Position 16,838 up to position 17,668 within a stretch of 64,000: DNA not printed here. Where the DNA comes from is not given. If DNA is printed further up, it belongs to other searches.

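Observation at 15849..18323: AT-rich three-gene M-R-M restriction-modification island between nifU and an XRE gene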

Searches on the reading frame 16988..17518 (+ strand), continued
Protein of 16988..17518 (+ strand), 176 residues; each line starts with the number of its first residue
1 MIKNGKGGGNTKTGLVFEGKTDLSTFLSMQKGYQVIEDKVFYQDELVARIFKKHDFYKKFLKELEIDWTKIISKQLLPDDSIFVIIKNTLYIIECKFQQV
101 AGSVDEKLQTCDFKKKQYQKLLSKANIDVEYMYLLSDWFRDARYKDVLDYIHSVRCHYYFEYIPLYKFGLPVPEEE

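Call 27: predict_structure(alignment_id=A1)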
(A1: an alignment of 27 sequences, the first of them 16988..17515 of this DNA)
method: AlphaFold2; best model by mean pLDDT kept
length: 176 residues; sequences in the alignment: 27
mean_pLDDT: 80.1   pTM: 0.78
mean pLDDT of the five models: 80.1, 78.5, 77.3, 76.5, 64.1
residues with pLDDT >= 90: 65; 70-90: 79; 50-70: 15; < 50: 17
segments of 3 or more residues with pLDDT < 50: 1-14
pLDDT, mean of each block of 10 residues (from residue 1): 29 49 80 90 91 90 91 83 90 80 69 93 93 87 90 90 74 70
secondary structure, 60 per line:
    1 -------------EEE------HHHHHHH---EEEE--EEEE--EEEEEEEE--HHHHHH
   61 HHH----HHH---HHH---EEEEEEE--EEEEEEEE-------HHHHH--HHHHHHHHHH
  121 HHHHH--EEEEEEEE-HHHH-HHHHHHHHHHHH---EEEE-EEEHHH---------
elements in order: E14-16 H23-29 E33-36 E39-42 E45-52 H55-63 E80-86 E89-96 H104-108 H111-125 E128-135 H137-140 H142-153 E157-160 E162-164

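Call 30: fold_search(model_id=the predicted structure, library=pdb)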
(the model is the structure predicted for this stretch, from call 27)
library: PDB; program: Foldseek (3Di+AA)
matches with E <= 10: 890; with E <= 0.001: 0
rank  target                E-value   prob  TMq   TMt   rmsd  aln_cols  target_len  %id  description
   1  2inb                  7.5e-03  0.97  0.30  0.38   4.2        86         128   13  Crystal structure of an XisH family protein (ZP_00107633.1) from Nostoc punctiforme PCC 73102 at 1.60 A resolution (released 2006-10-24)
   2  7ela_A                8.5e-03  0.91  0.25  0.04  10.8        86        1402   20  Structure of Lassa virus polymerase in complex with 3'-vRNA and Z mutant (F36A) (released 2021-05-05)
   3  5izh_A                1.3e-02  0.75  0.26  0.26  13.0       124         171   16  Lassa virus L protein cap-snatching endonuclease. apo form (released 2016-06-29)
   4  7oea_L                1.3e-02  0.96  0.33  0.05  11.1       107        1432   17  Lassa virus L protein bound to 3' promoter RNA (well-resolved polymerase core) [3END-CORE] (released 2021-12-01)
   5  2okf_A                1.5e-02  0.96  0.31  0.40   4.0        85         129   14  CRYSTAL STRUCTURE OF A FDXN ELEMENT EXCISION CONTROLLING FACTOR PROTEIN (AVA_3312) FROM ANABAENA VARIABILIS AT 1.60 A  (released 2007-01-30)
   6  8z4i_B                1.5e-02  0.92  0.30  0.15   4.9        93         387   12  crystal structure of Cdn1 in complex with cA3 (released 2026-02-04)
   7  5ltn_B                1.7e-02  0.93  0.33  0.30  11.6       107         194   17  Crystal structure of Lymphocytic choriomeningitis mammarenavirus endonuclease complexed with DPBA (released 2017-09-13)
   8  5lts_A                2.3e-02  0.90  0.32  0.31  12.3       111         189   19  Crystal structure of Lymphocytic choriomeningitis mammarenavirus endonuclease Mutant D118A (released 2017-09-13)
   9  2p14                  2.3e-02  0.85  0.22  0.21   3.7        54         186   17  Crystal structure of small subunit (R.BspD6I2) of the heterodimeric restriction endonuclease R.BspD6I (released 2008-03-11)
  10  7oeb_L                2.4e-02  0.87  0.32  0.05  11.3       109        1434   17  Lassa virus L protein bound to 3' promoter RNA (well-resolved endonuclease) [3END-ENDO] (released 2021-12-01)
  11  8dgc_A                2.6e-02  0.82  0.28  0.04   7.9       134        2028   13  Avs3 bound to phage PhiV-1 terminase (released 2022-08-03)
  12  5ltn_A                3.1e-02  0.87  0.32  0.31  11.2       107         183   17  Crystal structure of Lymphocytic choriomeningitis mammarenavirus endonuclease complexed with DPBA (released 2017-09-13)
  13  6z6b_EEE              3.3e-02  0.93  0.33  0.04   4.4        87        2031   23  Structure of full-length La Crosse virus L protein (polymerase) (released 2020-07-29)
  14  6z6b_PPP              3.3e-02  0.93  0.33  0.04   4.4        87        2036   23  Structure of full-length La Crosse virus L protein (polymerase) (released 2020-07-29)
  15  5t2t_A                3.6e-02  0.87  0.35  0.33  11.0       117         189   17  Crystal structure of Lymphocytic choriomeningitis mammarenavirus endonuclease bound to compound L742001 (released 2017-09-13)
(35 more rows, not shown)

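Call 34: search_protein_families(library=pfam, proteins=[L013:6541-7398:+, L016:6522-7331:+, L074:5153-6001:+, L014:5105-6001:+, L029:5105-5980:+, L060:5096-5983:+, L007:3197-4063:+], max_evalue=0.01)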
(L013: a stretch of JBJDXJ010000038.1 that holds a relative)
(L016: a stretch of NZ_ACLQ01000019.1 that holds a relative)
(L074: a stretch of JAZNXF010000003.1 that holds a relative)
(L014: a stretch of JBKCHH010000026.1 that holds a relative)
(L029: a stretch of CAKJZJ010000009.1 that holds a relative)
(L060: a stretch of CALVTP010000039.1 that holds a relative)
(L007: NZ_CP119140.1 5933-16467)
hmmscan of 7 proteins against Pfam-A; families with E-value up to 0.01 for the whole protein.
L013:6541-7398:+ (286 aa): 1 family
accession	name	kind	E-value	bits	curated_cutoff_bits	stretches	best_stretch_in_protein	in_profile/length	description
PF04556.18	DpnII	-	2.8e-111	371.8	23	1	5-282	2-277/278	DpnII restriction endonuclease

L016:6522-7331:+ (270 aa): 2 families
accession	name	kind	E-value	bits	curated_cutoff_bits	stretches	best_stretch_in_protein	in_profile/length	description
PF01555.25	N6_N4_Mtase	-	9.1e-56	189.7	26.7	1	32-247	2-221/221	DNA methylase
PF03602.21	Cons_hypoth95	-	0.0032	17.6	24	0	19-42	99-125/182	Conserved hypothetical protein 95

L074:5153-6001:+ (283 aa): 5 families
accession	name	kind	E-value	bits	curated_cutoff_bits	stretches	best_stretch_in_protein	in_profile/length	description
PF01555.25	N6_N4_Mtase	-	3.2e-59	201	26.7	1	46-267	2-219/221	DNA methylase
PF13847.12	Methyltransf_31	-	5.7e-06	26.5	27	1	22-110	52-111/145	Methyltransferase domain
PF03602.21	Cons_hypoth95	-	0.00082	19.5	24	0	26-55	93-124/182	Conserved hypothetical protein 95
PF02384.22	N6_Mtase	-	0.0046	16.8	20.4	0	22-107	103-180/311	N-6 DNA Methylase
PF08241.18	Methyltransf_11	-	0.0081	17.2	21.2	0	91-108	78-95/95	Methyltransferase domain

L014:5105-6001:+ (299 aa): 3 families
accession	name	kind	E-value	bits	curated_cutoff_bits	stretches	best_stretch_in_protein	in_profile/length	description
PF01555.25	N6_N4_Mtase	-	3.9e-62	210.5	26.7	1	64-287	1-220/221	DNA methylase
PF03602.21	Cons_hypoth95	-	0.00024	21.3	24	0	37-77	86-127/182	Conserved hypothetical protein 95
PF10237.15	N6-adenineMlase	-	0.0039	17.3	23.2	1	38-77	63-101/166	Probable N6-adenine methyltransferase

L029:5105-5980:+ (292 aa): 1 family
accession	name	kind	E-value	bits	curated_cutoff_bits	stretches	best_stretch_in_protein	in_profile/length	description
PF14267.11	DUF4357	-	1.2e-12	48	38.4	1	243-286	11-53/54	Domain of unknown function (DUF4357)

L060:5096-5983:+ (296 aa): 2 families
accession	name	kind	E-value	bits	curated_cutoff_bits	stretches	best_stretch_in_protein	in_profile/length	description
PF18899.5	DUF5655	-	2.4e-09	37.6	24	1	188-296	4-109/109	Domain of unknown function (DUF5655)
PF01939.22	NucS_C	-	0.0039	17.6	24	1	25-93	3-73/124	Endonuclease NucS C-terminal domain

L007:3197-4063:+ (289 aa): 3 families
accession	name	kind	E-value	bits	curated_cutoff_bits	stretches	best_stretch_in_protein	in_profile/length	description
PF06044.18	DpnI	-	1.5e-77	259.9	26.7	1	27-206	1-182/183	Dam-replacing family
PF17726.7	DpnI_C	-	8.1e-33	112.9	23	1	210-278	1-70/70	Dam-replacing HTH domain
PF14205.11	Cys_rich_KTR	-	0.0051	17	25.5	0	59-98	5-46/54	Cysteine-rich KTR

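Call 39: search_protein_families(library=pfam, alignment_id=A3, max_evalue=10)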
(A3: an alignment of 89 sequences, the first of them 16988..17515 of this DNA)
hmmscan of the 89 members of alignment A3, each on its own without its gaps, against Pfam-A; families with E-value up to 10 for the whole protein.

A. member 1, window:16988-17515:+ (176 aa): 1 family
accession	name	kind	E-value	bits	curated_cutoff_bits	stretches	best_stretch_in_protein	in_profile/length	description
PF20472.4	PDDEXK_11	-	1.9e-08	34.6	23.7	1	44-108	10-81/145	PD-(D/E)XK nuclease superfamily domain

B. families by the number of members that match (of 89 scanned): 53 families (the first 25 are shown)
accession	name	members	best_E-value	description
PF20472.4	PDDEXK_11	81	1.9e-08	PD-(D/E)XK nuclease superfamily domain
PF13588.12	HSDR_N_2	3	0.0033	Type I restriction enzyme R protein N terminus (HSDR_N)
PF08378.17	NERD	3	0.016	Nuclease-related domain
PF21965.2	SAMP2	2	0.014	Small archaeal modifier protein 2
PF06616.17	BsuBI_PstI_RE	2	0.084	BsuBI/PstI restriction endonuclease domain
PF20989.3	Sarcoglycan_2_C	2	0.13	Sarcoglycan alpha/epsilon second domain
PF04556.18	DpnII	1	0.0011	DpnII restriction endonuclease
PF04313.20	HSDR_N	1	0.0016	Type I restriction enzyme R protein N terminus (HSDR_N)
PF23116.1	HHD_RTEL1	1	0.0037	RTEL1, HHD domain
PF18960.5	DUF5702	1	0.0052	Family of unknown function (DUF5702)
PF18117.6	EDS1_EP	1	0.0092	Enhanced disease susceptibility 1 protein EP domain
PF23707.1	P116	1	0.017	P116-like protein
PF12216.13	m04gp34like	1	0.018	Immune evasion protein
PF21016.3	RlmN_N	1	0.019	Ribosomal RNA large subunit methyltransferase N-terminal domain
PF08053.16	Tna_leader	1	0.022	Tryptophanase operon leader peptide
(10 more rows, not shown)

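Call 65: predict_structure(alignment_id=A3)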
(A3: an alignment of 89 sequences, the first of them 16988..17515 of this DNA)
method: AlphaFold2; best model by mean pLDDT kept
length: 176 residues; sequences in the alignment: 89
mean_pLDDT: 90.9   pTM: 0.86
mean pLDDT of the five models: 90.9, 89.8, 89.7, 89.7, 89.5
residues with pLDDT >= 90: 146; 70-90: 10; 50-70: 10; < 50: 10
segments of 3 or more residues with pLDDT < 50: 1-5, 7-11
pLDDT, mean of each block of 10 residues (from residue 1): 43 63 91 97 98 98 98 98 98 94 91 98 98 96 97 97 93 83
secondary structure, 60 per line:
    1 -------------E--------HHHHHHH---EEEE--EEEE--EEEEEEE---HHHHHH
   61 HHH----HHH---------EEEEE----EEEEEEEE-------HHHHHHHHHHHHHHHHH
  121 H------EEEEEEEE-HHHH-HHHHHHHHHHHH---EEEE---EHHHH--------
elements in order: H23-29 E33-36 E39-42 E45-51 H55-63 E80-84 E89-96 H104-121 E128-135 H137-140 H142-153 E157-160 H165-168

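Call 67: fold_search(model_id=the predicted structure, library=pdb)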
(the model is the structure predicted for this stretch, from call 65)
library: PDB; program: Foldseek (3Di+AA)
matches with E <= 10: 772; with E <= 0.001: 0
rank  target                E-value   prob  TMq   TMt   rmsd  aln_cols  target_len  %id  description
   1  7oeb_L                1.9e-03  1.00  0.34  0.05  10.9       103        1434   17  Lassa virus L protein bound to 3' promoter RNA (well-resolved endonuclease) [3END-ENDO] (released 2021-12-01)
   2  3jsb_B                4.3e-03  0.99  0.33  0.30  12.0       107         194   17  Crystal structure of the N-terminal domain of the Lymphocytic Choriomeningitis Virus L protein (released 2010-09-15)
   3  9ibq_A                4.9e-03  1.00  0.45  0.30   3.9       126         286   12  Structure of BstEII with DNA substrate (released 2026-03-04)
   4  5ltn_B                5.5e-03  0.98  0.33  0.31  11.9       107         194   17  Crystal structure of Lymphocytic choriomeningitis mammarenavirus endonuclease complexed with DPBA (released 2017-09-13)
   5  5ltf_B                5.5e-03  0.98  0.33  0.30  12.0       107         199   17  Crystal structure of Lymphocytic choriomeningitis mammarenavirus endonuclease complexed with catalytic ions (released 2017-09-13)
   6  5lts_A                5.9e-03  0.97  0.34  0.32  12.5       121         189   19  Crystal structure of Lymphocytic choriomeningitis mammarenavirus endonuclease Mutant D118A (released 2017-09-13)
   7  5t2t_A                6.3e-03  0.98  0.36  0.34  11.4       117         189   17  Crystal structure of Lymphocytic choriomeningitis mammarenavirus endonuclease bound to compound L742001 (released 2017-09-13)
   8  7oea_L                7.7e-03  0.97  0.33  0.05  11.6       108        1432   18  Lassa virus L protein bound to 3' promoter RNA (well-resolved polymerase core) [3END-CORE] (released 2021-12-01)
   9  7oe3                  7.7e-03  0.92  0.32  0.05  11.9       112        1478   20  Apo-structure of Lassa virus L protein (well-resolved endonuclease) [APO-ENDO] (released 2021-12-01)
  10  5t2t_B                8.2e-03  0.96  0.32  0.28  12.3       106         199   17  Crystal structure of Lymphocytic choriomeningitis mammarenavirus endonuclease bound to compound L742001 (released 2017-09-13)
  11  3jsb_A                8.7e-03  0.97  0.33  0.33  12.1       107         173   17  Crystal structure of the N-terminal domain of the Lymphocytic Choriomeningitis Virus L protein (released 2010-09-15)
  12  5lts_B                8.7e-03  0.96  0.34  0.32  12.6       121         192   19  Crystal structure of Lymphocytic choriomeningitis mammarenavirus endonuclease Mutant D118A (released 2017-09-13)
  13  1d02_A                8.7e-03  0.96  0.41  0.37   8.7       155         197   10  CRYSTAL STRUCTURE OF MUNI RESTRICTION ENDONUCLEASE IN COMPLEX WITH COGNATE DNA (released 2000-03-08)
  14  8dgc_A                9.3e-03  0.89  0.28  0.04   8.4       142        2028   11  Avs3 bound to phage PhiV-1 terminase (released 2022-08-03)
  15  7ela_A                1.1e-02  0.84  0.31  0.05  14.4       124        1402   16  Structure of Lassa virus polymerase in complex with 3'-vRNA and Z mutant (F36A) (released 2021-05-05)
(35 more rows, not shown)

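Call 69: fold_search(model_id=the predicted structure, library=viral)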
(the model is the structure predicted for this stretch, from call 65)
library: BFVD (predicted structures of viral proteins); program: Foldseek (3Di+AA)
matches with E <= 10: 1055; with E <= 0.001: 4
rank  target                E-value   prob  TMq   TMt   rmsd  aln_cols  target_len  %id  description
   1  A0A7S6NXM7            3.8e-10  1.00  0.57  0.53  10.8       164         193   27  Uncharacterized protein [Bathycoccus sp. RCC716 virus 1]
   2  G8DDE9                7.3e-10  1.00  0.56  0.55   4.5       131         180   24  (no name in the UniProt tables at hand)
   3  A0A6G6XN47            3.4e-08  1.00  0.53  0.44   3.9       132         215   20  (no name in the UniProt tables at hand)
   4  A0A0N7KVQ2            7.6e-06  1.00  0.45  0.47   4.0       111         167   19  (no name in the UniProt tables at hand)
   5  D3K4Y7                1.2e-03  1.00  0.38  0.44   6.9       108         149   20  RNA-directed RNA polymerase L (Fragment) [Bunyavirus La Crosse]
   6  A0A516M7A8            2.1e-03  0.99  0.38  0.39   6.4       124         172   18  (no name in the UniProt tables at hand)
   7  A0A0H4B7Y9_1          3.1e-03  0.99  0.37  0.07   6.6       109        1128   19  RNA-directed RNA polymerase L [Jonchet virus]
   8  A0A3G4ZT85            3.1e-03  0.99  0.32  0.26   5.8       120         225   12  Uncharacterized protein [Edafosvirus sp.]
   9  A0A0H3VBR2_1          3.3e-03  0.98  0.32  0.06  12.0       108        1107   18  RNA-directed RNA polymerase L [Mammarenavirus ryukyuense]
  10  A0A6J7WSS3            4.0e-03  1.00  0.43  0.50   3.3       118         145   12  Uncharacterized protein [uncultured Caudovirales phage]
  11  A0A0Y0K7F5            4.9e-03  0.97  0.28  0.31   9.0        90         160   18  PD-(D/E)XK endonuclease-like domain-containing protein [Glossina hytrovirus (isolate Glossina pallidipes/Ethiopia/Seibersdorf/-)]
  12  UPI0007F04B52         5.2e-03  0.98  0.34  0.34  11.3       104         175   18  (no name look-up for this kind of identifier)
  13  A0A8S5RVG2            5.2e-03  0.87  0.24  0.21   9.5        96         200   22  PD-(D/E)XK nuclease superfamily protein [Siphoviridae sp. ctHip2]
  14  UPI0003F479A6         5.5e-03  0.99  0.31  0.26   3.8        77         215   17  (no name look-up for this kind of identifier)
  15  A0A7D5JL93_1          6.7e-03  0.96  0.31  0.06  10.0       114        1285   12  RNA-directed RNA polymerase L [Halophytophthora RNA virus 4]
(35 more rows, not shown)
